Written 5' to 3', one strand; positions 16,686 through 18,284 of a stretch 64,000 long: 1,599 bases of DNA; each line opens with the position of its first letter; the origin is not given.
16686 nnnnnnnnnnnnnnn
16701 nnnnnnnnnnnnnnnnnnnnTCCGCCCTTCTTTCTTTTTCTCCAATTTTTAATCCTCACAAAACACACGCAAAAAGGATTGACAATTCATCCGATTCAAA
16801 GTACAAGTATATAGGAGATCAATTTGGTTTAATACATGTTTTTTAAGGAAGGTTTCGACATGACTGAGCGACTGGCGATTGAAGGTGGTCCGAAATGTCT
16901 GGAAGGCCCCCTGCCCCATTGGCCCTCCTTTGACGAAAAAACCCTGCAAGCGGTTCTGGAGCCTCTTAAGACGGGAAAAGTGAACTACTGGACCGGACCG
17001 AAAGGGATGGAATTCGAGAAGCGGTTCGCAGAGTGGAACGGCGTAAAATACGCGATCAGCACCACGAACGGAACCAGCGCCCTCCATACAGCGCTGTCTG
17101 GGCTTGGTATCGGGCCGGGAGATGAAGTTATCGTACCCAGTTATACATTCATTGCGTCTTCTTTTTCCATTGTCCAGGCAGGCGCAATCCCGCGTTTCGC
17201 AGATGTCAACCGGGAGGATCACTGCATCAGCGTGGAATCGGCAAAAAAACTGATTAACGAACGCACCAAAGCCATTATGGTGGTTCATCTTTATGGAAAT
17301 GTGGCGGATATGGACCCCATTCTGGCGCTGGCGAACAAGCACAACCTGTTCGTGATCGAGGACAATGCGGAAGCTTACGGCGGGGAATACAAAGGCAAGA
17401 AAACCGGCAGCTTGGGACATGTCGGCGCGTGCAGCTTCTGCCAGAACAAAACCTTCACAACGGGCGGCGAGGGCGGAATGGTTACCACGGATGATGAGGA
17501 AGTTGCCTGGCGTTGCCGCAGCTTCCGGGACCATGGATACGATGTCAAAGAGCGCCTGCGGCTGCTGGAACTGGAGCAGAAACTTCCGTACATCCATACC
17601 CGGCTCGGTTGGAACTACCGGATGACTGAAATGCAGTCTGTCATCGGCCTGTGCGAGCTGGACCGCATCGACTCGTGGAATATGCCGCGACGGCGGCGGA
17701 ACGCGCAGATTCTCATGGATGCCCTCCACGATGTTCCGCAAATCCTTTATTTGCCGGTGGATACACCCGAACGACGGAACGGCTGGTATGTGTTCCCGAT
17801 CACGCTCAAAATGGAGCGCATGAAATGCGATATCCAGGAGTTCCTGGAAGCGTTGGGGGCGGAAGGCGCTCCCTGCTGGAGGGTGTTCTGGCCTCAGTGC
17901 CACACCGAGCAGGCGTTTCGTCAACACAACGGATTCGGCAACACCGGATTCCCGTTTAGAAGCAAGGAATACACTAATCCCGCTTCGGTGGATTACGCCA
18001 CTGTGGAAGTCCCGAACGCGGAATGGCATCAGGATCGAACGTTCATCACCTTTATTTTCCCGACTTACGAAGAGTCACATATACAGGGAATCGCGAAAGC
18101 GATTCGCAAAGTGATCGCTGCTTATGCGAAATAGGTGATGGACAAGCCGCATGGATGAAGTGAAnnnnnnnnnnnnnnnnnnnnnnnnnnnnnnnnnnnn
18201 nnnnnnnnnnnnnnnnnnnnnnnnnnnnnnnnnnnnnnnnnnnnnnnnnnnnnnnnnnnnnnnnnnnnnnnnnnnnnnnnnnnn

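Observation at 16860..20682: DegT aminotransferase, cytoplasmic ceramidase-like amidohydrolase and Gfo/Idh/MocA dehydrogenase in one co-directional cluster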

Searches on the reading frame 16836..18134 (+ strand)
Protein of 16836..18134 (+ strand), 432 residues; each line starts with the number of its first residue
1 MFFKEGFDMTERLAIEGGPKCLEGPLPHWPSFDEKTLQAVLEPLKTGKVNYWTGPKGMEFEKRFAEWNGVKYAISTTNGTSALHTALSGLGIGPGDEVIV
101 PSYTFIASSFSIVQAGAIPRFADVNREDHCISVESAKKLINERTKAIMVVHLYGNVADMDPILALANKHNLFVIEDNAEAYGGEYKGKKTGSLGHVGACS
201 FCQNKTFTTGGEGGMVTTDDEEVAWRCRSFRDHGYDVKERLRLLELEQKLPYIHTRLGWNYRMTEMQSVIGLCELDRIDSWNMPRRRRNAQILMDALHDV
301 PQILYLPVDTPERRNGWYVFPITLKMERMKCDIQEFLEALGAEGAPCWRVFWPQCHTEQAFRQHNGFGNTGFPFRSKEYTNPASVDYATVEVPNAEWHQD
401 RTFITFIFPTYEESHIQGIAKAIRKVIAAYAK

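Call 6: search_protein_families(library=pfam, proteins=[window:16836-18134:+], max_evalue=0.001)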
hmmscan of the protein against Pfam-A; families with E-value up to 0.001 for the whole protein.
window:16836-18134:+ (432 aa): 4 families
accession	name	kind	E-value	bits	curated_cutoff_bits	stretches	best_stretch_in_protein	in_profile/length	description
PF01041.23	DegT_DnrJ_EryC1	-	3.9e-97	326.1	19.8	1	32-368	3-324/360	DegT/DnrJ/EryC1/StrS aminotransferase family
PF00155.27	Aminotran_1_2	-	1.4e-05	25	19.7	1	47-183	33-190/361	Aminotransferase class I and II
PF01053.26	Cys_Met_Meta_PP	-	2e-05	23.8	27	1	55-178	52-175/381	Cys/Met metabolism PLP-dependent enzyme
PF00266.25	Aminotran_5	-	0.00012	21.6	21.5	1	60-182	48-181/371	Aminotransferase class-V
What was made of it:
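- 16860..18134 (+): DegT/DnrJ/EryC1/StrS-family PLP aminotransferase (424 aa; alternative upstream ATG at 16836). PF01041 at 326 bits (call 6).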

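Call 7: search_protein_families(library=ncbifam, proteins=[window:16836-18134:+], max_evalue=0.001)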
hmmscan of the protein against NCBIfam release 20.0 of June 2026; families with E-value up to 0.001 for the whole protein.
window:16836-18134:+ (432 aa): 22 families
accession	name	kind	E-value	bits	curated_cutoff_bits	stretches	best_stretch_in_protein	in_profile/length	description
TIGR03588.1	PseC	equivalog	6.2e-66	222.8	423.5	1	33-379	10-352/380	UDP-4-amino-4,6-dideoxy-N-acetyl-beta-L-altrosamine transaminase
TIGR04181.1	NHT_00031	hypoth_equivalog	6.8e-65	219.3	420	1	28-364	4-338/359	LegC family aminotransferase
NF008658.2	PRK11658.1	equivalog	3.4e-60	203.7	631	1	30-427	10-377/379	UDP-4-amino-4-deoxy-L-arabinose aminotransferase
NF011936.0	PRK15407.1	equivalog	9e-56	189.4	423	2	53-236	63-253/440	lipopolysaccharide biosynthesis protein RfbH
NF008687.0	PRK11706.1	equivalog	7.6e-49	166.4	375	1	63-339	39-311/375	dTDP-4-amino-4,6-dideoxygalactose transaminase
TIGR04427.1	PLP_DesI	equivalog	1.7e-48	165.7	650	1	12-364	7-343/390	dTDP-4-dehydro-6-deoxyglucose aminotransferase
TIGR02379.1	ECA_wecE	subfamily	5.5e-43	147.2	434.85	1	34-327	11-300/376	dTDP-4-amino-4,6-dideoxy-D-glucose transaminase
NF005744.0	PRK07568.1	subfamily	3.8e-07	29.2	389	1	74-181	91-204/398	pyridoxal phosphate-dependent aminotransferase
NF006488.0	PRK08912.1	equivalog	2.7e-06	26.6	498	1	74-150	91-166/387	aminotransferase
NF006230.0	PRK08363.1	equivalog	3.7e-06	26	534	1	62-178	81-207/398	alanine aminotransferase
NF005816.0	PRK07682.1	equivalog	4.3e-06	25.6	620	1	73-179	93-205/390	aminotransferase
TIGR01326.1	OAH_OAS_sulfhy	subfamily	5.5e-06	25.4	495.1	1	59-179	61-181/418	O-acetylhomoserine aminocarboxypropyltransferase/cysteine synthase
NF041364.1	GntC_guanitoxin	equivalog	5.7e-06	25.5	415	1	77-181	66-176/356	guanitoxin biosynthesis PLP-dependent (S)-gamma-hydroxy-L-arginine cyclodehydratase GntC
NF006569.0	PRK09082.1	subfamily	3.7e-05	23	420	1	74-177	94-203/386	methionine aminotransferase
NF005817.0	PRK07683.1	equivalog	4.5e-05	22.3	575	1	73-177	92-201/387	aminotransferase A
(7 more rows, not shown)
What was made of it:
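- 16860..18134 (+): All NCBIfam equivalogs score below their cut-offs (call 7).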

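Call 23: search_solved_structures(query=window:16836-18134:+, max_evalue=1e-20)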
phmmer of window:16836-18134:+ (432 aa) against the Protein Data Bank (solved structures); distinct sequences matched with E-value up to 1e-20: 54.
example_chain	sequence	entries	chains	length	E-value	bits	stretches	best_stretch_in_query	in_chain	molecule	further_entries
7l7x_AAA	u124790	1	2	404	5.1e-78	265.7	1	17-308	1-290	DegT/DnrJ/EryC1/StrS aminotransferase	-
3dr7_A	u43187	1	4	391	9.5e-63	215.3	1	36-346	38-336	Putative perosamine synthetase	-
3bn1_A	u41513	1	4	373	1e-62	215.2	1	40-346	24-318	Perosamine synthetase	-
3dr4_A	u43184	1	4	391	5.9e-62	212.7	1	36-346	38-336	Putative perosamine synthetase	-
5w71_A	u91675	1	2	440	9.1e-57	195.6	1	11-317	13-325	L-glutamine:2-deoxy-scyllo-inosose aminotransferase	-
2c7t_A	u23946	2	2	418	3.2e-56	193.8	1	27-318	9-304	GLUTAMINE-2-DEOXY-SCYLLO-INOSOSE AMINOTRANSFERASE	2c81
7b0m_AAA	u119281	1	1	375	5.1e-56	193.1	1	38-384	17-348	Sugar aminotransferase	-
5k8b_A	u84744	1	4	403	2.4e-55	190.9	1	58-415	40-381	8-amino-3,8-dideoxy-alpha-D-manno-octulosonate transaminase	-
7b0d_A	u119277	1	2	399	3e-52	180.7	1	52-325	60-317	Glutamine--scyllo-inositol transaminase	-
8gyh_B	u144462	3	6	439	1.4e-50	175.2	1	12-385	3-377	DegT/DnrJ/EryC1/StrS family aminotransferase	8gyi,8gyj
3frk_A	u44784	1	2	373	6.6e-50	173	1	53-377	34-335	QdtB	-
2oga_A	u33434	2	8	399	2.4e-49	171.2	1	39-343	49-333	Transaminase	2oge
8sng_A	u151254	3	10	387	6.1e-48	166.5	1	30-363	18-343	UDP-4-amino-4-deoxy-L-arabinose--oxoglutarate aminotransferase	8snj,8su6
5w70_A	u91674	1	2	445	8.6e-48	166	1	3-293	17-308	L-glutamine:2-deoxy-scyllo-inosose aminotransferase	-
7n63_A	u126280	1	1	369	4.4e-46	160.4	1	39-384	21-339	Putative aminotransferase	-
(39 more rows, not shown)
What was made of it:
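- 16860..18134 (+): Best solved relatives are 7L7X (Pcryo_0638 aminotransferase, 266 bits), perosamine synthases and 2-deoxy-scyllo-inosose aminotransferases (call 23).
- On Kanosamine NtdABC system: NtdA scores 135 bits, well below the top hits (call 23).
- The best solved DegT relatives are all biosynthetic (call 23). The DegT is related to L-glutamine:2-deoxy-scyllo-inosose aminotransferases (194-196 bits; call 23).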

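Call 43: find_related_loci(query=A3, collection=metagenome_contigs, flank=8000)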
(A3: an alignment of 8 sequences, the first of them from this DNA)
Query A3 (424 aa) in metagenome_contigs; peptide patterns used: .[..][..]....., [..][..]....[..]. (x = any residue, [..] = any of these).
600 stretches matched a pattern (row limit reached: there are more); 534 encode a relative of the query (tblastn E <= 1e-3); the best 80 are kept; 80 distinct loci.
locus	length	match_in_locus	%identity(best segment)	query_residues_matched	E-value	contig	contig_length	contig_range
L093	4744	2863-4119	83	5-423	0e+0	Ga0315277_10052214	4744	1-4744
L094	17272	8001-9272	81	1-424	0e+0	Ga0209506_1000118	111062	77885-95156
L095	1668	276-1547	79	1-424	0e+0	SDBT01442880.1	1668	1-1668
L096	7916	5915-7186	80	1-424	0e+0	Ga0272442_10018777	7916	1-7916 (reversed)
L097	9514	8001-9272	81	1-424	0e+0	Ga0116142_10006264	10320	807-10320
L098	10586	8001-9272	80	1-424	0e+0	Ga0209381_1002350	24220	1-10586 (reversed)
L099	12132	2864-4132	78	1-423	0e+0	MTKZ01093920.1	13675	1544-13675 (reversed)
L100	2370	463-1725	75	3-423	0e+0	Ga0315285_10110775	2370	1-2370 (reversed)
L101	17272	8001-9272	73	1-424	0e+0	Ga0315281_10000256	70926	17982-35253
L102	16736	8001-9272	73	1-424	0e+0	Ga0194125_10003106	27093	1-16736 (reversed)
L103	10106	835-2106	73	1-424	0e+0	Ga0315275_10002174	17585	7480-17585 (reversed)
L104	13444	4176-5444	73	1-423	0e+0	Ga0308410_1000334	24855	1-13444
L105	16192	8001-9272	73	1-424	0e+0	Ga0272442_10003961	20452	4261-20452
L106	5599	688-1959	73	1-424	0e+0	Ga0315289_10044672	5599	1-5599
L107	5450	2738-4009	72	1-424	0e+0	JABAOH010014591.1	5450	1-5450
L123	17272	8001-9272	71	1-424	0e+0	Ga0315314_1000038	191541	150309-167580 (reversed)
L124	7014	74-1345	71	1-424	0e+0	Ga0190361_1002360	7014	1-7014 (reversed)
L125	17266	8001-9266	71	3-424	0e+0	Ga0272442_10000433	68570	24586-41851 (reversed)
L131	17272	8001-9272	71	1-424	0e+0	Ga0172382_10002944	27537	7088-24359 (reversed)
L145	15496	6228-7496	70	1-423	0e+0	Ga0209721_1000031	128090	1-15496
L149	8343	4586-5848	70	3-423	0e+0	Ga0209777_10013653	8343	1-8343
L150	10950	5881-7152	70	1-424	0e+0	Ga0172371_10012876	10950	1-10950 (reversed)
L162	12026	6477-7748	69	1-424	0e+0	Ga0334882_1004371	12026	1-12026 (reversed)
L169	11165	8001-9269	68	1-423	0e+0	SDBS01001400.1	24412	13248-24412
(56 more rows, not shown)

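Call 47: search_protein_families(library=pfam, proteins=[L123:10369-11478:+, L123:11530-12582:+, L123:5569-6630:+, L123:4004-5386:+, L123:6721-7707:-, L101:10391-11443:+, L101:11547-12575:+, L101:6380-7897:+, L101:3450-6035:+, L101:12832-13842:-], max_evalue=0.01)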
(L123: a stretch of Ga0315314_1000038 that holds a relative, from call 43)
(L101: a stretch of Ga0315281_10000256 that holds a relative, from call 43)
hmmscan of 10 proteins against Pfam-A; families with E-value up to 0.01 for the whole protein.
L123:10369-11478:+ (369 aa): 1 family
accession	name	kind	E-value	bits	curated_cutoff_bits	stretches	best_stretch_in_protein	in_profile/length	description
PF01208.23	URO-D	-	1.8e-16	60.6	23.9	1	110-364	93-346/346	Uroporphyrinogen decarboxylase (URO-D)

L123:11530-12582:+ (350 aa): 12 families
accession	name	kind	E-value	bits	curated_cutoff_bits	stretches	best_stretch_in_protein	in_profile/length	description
PF01408.29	GFO_IDH_MocA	-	8.9e-26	91.4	24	1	15-132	3-119/120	Oxidoreductase family, NAD-binding Rossmann fold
PF22725.1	GFO_IDH_MocA_C3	-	8.7e-21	74.6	27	1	143-263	3-124/124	GFO/IDH/MocA C-terminal domain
PF02894.22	GFO_IDH_MocA_C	-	1.8e-18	67.6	22.9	1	146-343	2-218/218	Oxidoreductase family, C-terminal alpha/beta domain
PF03447.22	NAD_binding_3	-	3e-10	41.2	24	1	19-130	1-114/116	Homoserine dehydrogenase, NAD binding domain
PF01118.30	Semialdhyde_dh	-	1.1e-07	32.7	26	1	16-103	3-94/121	Semialdehyde dehydrogenase, NAD binding domain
PF03807.23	F420_oxidored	-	1e-05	26.5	21.6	1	16-102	3-88/94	NADP oxidoreductase coenzyme F420-dependent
PF22685.1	Gal80p_C-like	-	0.00082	20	29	0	139-211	1-77/152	Gal80p, C-terminal domain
PF01488.26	Shikimate_DH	-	0.001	19.6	24.3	1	5-97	5-99/138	Shikimate / quinate 5-dehydrogenase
PF02254.24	TrkA_N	-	0.0027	18.4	23.8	1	16-103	2-93/116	TrkA-N domain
PF03435.24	Sacchrp_dh_NADP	-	0.0047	17.7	25.1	1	17-104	3-97/129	Saccharopine dehydrogenase NADP binding domain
PF01113.26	DapB_N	-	0.0073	16.8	25.6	0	16-104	4-96/124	Dihydrodipicolinate reductase, N-terminus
PF02423.21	OCD_Mu_crystall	-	0.0077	15.7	24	0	16-102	133-221/314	Ornithine cyclodeaminase/mu-crystallin family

L123:5569-6630:+ (353 aa): 1 family
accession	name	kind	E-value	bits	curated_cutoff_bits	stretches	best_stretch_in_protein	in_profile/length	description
PF00248.27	Aldo_ket_red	-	1.4e-20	74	24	1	67-246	18-199/291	Aldo/keto reductase family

L123:4004-5386:+ (460 aa): 4 families
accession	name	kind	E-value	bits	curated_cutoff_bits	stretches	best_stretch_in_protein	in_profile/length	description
PF01408.29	GFO_IDH_MocA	-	4.1e-21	76.3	24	1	43-159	2-118/120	Oxidoreductase family, NAD-binding Rossmann fold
PF19051.5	GFO_IDH_MocA_C2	-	8e-14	52.2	23.3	2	258-279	74-95/254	Oxidoreductase family, C-terminal alpha/beta domain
PF22725.1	GFO_IDH_MocA_C3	-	6.9e-05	23.3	27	1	240-303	18-78/124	GFO/IDH/MocA C-terminal domain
PF03435.24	Sacchrp_dh_NADP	-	0.008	17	25.1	0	47-161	4-128/129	Saccharopine dehydrogenase NADP binding domain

L123:6721-7707:- (328 aa): 1 family
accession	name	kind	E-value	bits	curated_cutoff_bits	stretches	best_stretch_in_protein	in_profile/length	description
PF01261.30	AP_endonuc_2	-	2.5e-24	86.8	31.1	1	61-320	3-245/249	Xylose isomerase-like TIM barrel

L101:10391-11443:+ (350 aa): 1 family
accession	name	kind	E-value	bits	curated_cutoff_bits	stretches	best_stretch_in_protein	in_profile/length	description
PF01208.23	URO-D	-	4.8e-15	55.9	23.9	1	75-345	79-346/346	Uroporphyrinogen decarboxylase (URO-D)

L101:11547-12575:+ (342 aa): 7 families
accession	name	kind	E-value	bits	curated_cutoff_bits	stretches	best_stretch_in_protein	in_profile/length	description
PF01408.29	GFO_IDH_MocA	-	6.7e-24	85.3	24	1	6-123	3-119/120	Oxidoreductase family, NAD-binding Rossmann fold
PF22725.1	GFO_IDH_MocA_C3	-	9.4e-21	74.5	27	1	134-254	3-124/124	GFO/IDH/MocA C-terminal domain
PF02894.22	GFO_IDH_MocA_C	-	8.8e-19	68.6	22.9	1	138-334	3-218/218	Oxidoreductase family, C-terminal alpha/beta domain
PF03447.22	NAD_binding_3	-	1.1e-09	39.4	24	1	10-117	1-109/116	Homoserine dehydrogenase, NAD binding domain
PF01118.30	Semialdhyde_dh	-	3.4e-07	31.1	26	1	7-94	3-94/121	Semialdehyde dehydrogenase, NAD binding domain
PF03807.23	F420_oxidored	-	2.9e-06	28.2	21.6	1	7-86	3-79/94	NADP oxidoreductase coenzyme F420-dependent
PF01113.26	DapB_N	-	0.0087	16.6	25.6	0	7-95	4-96/124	Dihydrodipicolinate reductase, N-terminus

L101:6380-7897:+ (505 aa): 0 families

L101:3450-6035:+ (861 aa): 3 families
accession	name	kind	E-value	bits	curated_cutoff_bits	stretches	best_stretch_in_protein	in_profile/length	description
PF09822.16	ABC_transp_aux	-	1.2e-10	41.6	34.7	1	385-503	27-176/288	ABC-type uncharacterized transport system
PF14258.12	DUF4350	-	1.3e-09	39.1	30.4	1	404-584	39-181/181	Domain of unknown function (DUF4350)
PF23355.1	IFT52_GIFT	-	0.0011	18.5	27.2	0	387-440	29-83/246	IFT52 GIFT domain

L101:12832-13842:- (336 aa): 6 families
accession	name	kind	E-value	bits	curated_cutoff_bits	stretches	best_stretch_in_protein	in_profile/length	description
PF07991.19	KARI_N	-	1.6e-56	190.9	20.6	1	15-177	2-165/165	Acetohydroxy acid isomeroreductase, NADPH-binding domain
PF01450.25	KARI_C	-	5.6e-27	95.3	29.1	1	183-325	1-142/144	Ketol-acid reductoisomerase, C-terminal domain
PF03446.21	NAD_binding_2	-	5.2e-06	27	21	1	19-103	1-89/161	NAD binding domain of 6-phosphogluconate dehydrogenase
PF03807.23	F420_oxidored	-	9e-06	26.6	21.6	1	19-95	1-81/94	NADP oxidoreductase coenzyme F420-dependent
PF02826.25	2-Hacid_dh_C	-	4.7e-05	23.3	25.1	1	8-82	27-101/178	D-isomer specific 2-hydroxyacid dehydrogenase, NAD binding domain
PF00670.27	AdoHcyase_NAD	-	0.0062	17.1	27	1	14-77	20-83/162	S-adenosyl-L-homocysteine hydrolase, NAD binding domain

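Call 65: search_protein_families(library=pfam, alignment_id=A5, max_evalue=0.00001)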
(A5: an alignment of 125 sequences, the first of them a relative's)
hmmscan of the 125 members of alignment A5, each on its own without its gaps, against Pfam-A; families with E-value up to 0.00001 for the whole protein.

A. member 1, L093:971-2650:+ (559 aa): 2 families
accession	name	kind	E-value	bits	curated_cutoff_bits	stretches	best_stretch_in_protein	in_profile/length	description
PF00150.24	Cellulase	-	1.2e-30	107.4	23.5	1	73-453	4-269/272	Cellulase (glycosyl hydrolase family 5)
PF18564.7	Glyco_hydro_5_C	-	1.8e-12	48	22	1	467-528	1-62/87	Glycoside hydrolase family 5 C-terminal domain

B. families by the number of members that match (of 125 scanned): 110 families (the first 25 are shown)
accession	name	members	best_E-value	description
PF01408.29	GFO_IDH_MocA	16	3.8e-35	Oxidoreductase family, NAD-binding Rossmann fold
PF22725.1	GFO_IDH_MocA_C3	15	1.9e-22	GFO/IDH/MocA C-terminal domain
PF02894.22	GFO_IDH_MocA_C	14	3.3e-21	Oxidoreductase family, C-terminal alpha/beta domain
PF03447.22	NAD_binding_3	9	1.4e-11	Homoserine dehydrogenase, NAD binding domain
PF01208.23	URO-D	7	1.8e-16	Uroporphyrinogen decarboxylase (URO-D)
PF01118.30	Semialdhyde_dh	7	9.4e-09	Semialdehyde dehydrogenase, NAD binding domain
PF00072.30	Response_reg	3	2e-30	Response regulator receiver domain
PF01261.30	AP_endonuc_2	3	4.9e-25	Xylose isomerase-like TIM barrel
PF02954.25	HTH_8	3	4.9e-14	Bacterial regulatory protein, Fis family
PF00158.32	Sigma54_activat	2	6.4e-74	Sigma-54 interaction domain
PF01554.23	MatE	2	1.3e-60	MatE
PF00480.26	ROK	2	2.2e-59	ROK family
PF00884.28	Sulfatase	2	3.9e-55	Sulfatase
PF01048.26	PNP_UDP_1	2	2.2e-47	Phosphorylase superfamily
PF01583.26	APS_kinase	2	5.6e-36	Adenylylsulphate kinase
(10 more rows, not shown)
